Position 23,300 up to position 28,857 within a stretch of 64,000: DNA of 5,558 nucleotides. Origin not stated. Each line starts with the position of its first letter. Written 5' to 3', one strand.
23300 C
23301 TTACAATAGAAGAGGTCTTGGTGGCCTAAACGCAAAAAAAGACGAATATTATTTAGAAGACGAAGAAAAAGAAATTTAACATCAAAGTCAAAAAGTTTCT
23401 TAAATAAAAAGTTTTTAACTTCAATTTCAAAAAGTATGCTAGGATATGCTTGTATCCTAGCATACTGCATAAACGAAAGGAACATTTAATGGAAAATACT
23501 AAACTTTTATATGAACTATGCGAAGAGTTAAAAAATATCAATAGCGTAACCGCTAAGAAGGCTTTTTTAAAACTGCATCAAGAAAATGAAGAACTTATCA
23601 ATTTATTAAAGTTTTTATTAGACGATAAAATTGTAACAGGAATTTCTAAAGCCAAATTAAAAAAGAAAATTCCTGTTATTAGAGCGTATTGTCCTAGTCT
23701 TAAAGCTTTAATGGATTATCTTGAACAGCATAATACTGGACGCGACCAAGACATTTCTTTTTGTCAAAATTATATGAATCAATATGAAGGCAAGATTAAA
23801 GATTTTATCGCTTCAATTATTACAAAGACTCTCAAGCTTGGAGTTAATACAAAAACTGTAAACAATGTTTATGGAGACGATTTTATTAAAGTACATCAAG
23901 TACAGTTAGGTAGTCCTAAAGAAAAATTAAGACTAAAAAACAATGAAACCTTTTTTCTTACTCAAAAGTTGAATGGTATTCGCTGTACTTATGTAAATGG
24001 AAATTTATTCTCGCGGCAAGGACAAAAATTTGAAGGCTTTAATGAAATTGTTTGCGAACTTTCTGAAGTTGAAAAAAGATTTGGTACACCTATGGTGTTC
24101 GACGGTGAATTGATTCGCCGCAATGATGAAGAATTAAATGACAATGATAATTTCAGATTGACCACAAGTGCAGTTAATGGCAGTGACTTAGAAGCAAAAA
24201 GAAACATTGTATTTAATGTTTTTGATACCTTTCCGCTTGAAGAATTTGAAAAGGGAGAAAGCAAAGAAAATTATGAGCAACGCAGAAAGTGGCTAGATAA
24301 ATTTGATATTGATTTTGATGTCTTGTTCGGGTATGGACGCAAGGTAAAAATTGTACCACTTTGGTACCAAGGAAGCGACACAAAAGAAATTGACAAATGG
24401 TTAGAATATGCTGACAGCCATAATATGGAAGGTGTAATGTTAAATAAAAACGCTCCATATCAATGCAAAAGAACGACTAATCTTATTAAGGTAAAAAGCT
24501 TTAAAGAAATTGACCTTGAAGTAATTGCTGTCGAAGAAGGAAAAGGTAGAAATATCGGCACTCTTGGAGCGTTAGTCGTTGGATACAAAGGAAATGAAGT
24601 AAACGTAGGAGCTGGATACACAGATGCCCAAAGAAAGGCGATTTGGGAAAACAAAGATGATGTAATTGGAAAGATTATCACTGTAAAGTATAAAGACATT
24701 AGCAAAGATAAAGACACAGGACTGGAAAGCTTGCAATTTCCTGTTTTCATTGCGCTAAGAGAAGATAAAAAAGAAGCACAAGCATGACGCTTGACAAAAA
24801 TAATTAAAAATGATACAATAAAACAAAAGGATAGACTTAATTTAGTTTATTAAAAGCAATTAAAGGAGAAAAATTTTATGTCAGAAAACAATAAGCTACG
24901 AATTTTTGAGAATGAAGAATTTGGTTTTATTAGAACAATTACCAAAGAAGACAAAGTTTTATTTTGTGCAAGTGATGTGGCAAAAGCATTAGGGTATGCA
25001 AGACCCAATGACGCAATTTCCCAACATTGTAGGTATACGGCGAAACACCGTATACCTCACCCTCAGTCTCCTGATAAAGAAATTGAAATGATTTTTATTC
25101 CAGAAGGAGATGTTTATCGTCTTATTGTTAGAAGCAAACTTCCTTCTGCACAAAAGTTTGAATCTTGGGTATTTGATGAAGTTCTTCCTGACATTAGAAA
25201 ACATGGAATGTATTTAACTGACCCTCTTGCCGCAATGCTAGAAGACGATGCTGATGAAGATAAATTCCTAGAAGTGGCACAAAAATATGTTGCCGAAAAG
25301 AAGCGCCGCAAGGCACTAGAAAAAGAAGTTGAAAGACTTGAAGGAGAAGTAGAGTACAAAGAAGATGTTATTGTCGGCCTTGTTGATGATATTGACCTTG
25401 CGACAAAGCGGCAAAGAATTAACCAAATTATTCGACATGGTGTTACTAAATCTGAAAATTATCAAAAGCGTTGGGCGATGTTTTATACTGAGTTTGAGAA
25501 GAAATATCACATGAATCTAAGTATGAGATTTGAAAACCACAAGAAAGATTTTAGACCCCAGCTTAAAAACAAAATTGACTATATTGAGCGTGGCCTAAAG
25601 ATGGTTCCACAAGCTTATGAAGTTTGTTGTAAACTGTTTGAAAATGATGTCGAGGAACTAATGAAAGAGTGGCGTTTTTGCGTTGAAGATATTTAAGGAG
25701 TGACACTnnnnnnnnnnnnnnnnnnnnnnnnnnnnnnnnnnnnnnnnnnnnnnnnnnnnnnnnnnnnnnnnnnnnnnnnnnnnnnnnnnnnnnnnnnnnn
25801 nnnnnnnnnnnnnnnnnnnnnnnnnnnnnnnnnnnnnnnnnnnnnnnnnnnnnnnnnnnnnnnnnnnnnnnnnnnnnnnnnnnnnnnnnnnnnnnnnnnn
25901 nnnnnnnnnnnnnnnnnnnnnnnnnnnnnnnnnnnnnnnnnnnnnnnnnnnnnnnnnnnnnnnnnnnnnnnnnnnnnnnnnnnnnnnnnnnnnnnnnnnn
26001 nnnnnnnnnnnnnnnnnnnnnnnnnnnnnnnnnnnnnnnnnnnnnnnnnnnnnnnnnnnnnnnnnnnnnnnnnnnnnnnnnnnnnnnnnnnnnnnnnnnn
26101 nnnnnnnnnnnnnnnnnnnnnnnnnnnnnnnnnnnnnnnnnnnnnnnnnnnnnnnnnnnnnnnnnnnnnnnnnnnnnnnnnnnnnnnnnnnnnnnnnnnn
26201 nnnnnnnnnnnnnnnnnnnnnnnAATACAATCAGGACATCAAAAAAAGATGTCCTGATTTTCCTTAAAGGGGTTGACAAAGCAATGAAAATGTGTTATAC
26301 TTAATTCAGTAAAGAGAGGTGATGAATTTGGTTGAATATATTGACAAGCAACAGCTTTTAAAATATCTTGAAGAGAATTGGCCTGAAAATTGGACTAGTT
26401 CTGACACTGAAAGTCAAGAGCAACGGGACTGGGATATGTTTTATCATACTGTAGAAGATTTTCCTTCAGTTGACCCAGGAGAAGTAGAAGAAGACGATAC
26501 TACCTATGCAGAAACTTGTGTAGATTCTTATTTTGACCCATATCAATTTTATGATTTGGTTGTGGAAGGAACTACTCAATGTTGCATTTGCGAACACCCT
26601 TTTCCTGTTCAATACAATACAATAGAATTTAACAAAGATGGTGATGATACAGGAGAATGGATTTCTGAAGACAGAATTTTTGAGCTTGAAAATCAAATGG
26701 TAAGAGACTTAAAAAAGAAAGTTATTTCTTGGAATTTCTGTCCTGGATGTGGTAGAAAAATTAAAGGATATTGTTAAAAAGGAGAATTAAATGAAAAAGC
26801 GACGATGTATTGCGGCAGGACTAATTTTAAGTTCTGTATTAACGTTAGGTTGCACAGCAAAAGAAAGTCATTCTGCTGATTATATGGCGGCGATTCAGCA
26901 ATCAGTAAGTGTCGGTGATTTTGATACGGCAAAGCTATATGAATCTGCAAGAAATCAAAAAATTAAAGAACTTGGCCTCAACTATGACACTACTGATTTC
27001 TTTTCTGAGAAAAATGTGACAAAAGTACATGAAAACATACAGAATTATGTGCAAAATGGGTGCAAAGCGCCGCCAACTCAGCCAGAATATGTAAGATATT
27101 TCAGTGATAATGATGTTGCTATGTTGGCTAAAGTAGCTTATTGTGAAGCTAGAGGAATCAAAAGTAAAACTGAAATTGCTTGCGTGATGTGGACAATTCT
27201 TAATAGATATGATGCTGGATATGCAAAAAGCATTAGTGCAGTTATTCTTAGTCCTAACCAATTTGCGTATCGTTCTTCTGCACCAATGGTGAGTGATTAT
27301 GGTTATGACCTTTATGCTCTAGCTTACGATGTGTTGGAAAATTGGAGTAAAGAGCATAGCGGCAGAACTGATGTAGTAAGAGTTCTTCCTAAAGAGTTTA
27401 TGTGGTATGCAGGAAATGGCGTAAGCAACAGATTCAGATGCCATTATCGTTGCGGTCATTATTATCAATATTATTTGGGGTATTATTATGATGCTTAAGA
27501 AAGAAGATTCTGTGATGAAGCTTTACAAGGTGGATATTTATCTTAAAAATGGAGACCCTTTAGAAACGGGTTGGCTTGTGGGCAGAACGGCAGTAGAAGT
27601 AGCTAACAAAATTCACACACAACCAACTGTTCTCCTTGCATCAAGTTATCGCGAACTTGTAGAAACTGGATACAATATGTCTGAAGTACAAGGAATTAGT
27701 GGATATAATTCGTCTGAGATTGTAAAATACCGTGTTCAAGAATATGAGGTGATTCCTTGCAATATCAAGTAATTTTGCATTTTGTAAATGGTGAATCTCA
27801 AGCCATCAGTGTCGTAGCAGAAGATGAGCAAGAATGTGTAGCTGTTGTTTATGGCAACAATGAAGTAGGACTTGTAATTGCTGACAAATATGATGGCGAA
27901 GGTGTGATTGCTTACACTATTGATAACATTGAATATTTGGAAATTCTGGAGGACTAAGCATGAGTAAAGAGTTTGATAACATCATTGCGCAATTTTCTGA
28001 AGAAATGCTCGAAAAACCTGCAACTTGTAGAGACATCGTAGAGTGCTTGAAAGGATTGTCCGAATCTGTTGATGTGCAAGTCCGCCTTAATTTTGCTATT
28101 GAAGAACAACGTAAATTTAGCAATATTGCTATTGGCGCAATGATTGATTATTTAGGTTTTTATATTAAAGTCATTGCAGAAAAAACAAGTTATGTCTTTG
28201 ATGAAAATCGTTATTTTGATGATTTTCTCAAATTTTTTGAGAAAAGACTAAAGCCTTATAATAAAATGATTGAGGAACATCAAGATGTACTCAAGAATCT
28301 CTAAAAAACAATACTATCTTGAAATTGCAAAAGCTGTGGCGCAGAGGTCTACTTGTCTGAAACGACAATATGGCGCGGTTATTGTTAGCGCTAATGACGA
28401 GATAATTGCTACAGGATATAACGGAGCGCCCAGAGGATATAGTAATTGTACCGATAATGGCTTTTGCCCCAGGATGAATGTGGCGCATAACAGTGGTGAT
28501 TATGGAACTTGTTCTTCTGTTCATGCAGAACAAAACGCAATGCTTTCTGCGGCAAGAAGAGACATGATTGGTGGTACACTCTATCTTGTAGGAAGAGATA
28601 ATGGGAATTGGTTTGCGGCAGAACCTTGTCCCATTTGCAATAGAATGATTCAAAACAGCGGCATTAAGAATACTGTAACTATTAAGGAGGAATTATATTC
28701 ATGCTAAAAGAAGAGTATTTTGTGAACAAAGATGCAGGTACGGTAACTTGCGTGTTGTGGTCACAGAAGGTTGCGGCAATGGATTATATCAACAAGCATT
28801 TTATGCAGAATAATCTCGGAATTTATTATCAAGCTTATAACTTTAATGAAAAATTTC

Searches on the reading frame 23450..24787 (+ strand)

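Call 13: search_protein_families(library=phrogs, proteins=[window:23450-24787:+], max_evalue=0.00001)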
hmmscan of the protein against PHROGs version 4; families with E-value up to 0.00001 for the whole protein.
window:23450-24787:+ (445 aa): 2 families
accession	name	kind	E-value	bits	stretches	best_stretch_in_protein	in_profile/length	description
phrog_114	-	DNA, RNA and nucleotide metabolism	1.4e-80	272.7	1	7-444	78-505/634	ATP-dependent DNA ligase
phrog_12420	-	DNA, RNA and nucleotide metabolism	4.5e-15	56.9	1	25-141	12-128/133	ATP-dependent DNA ligase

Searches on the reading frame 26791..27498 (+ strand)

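Call 7: search_protein_families(library=pfam, proteins=[window:26791-27498:+], max_evalue=0.01)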
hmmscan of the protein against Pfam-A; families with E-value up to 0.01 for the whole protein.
window:26791-27498:+ (235 aa): 1 family
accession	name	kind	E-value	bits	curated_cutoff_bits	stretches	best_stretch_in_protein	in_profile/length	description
PF07486.17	Hydrolase_2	-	0.0017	19.4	27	1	130-187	8-65/100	Cell Wall Hydrolase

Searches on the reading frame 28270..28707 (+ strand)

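Call 7: search_protein_families(library=pfam, proteins=[window:28270-28707:+], max_evalue=0.01)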
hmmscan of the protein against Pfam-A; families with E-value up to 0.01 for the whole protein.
window:28270-28707:+ (145 aa): 2 families
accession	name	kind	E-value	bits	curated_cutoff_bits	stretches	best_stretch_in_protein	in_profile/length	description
PF00383.29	dCMP_cyt_deam_1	-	8.3e-21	74.2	25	1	11-137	2-100/102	Cytidine and deoxycytidylate deaminase zinc-binding region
PF14437.12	MafB19-deam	-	5.6e-08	33.2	27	1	11-138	2-100/142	MafB19-like deaminase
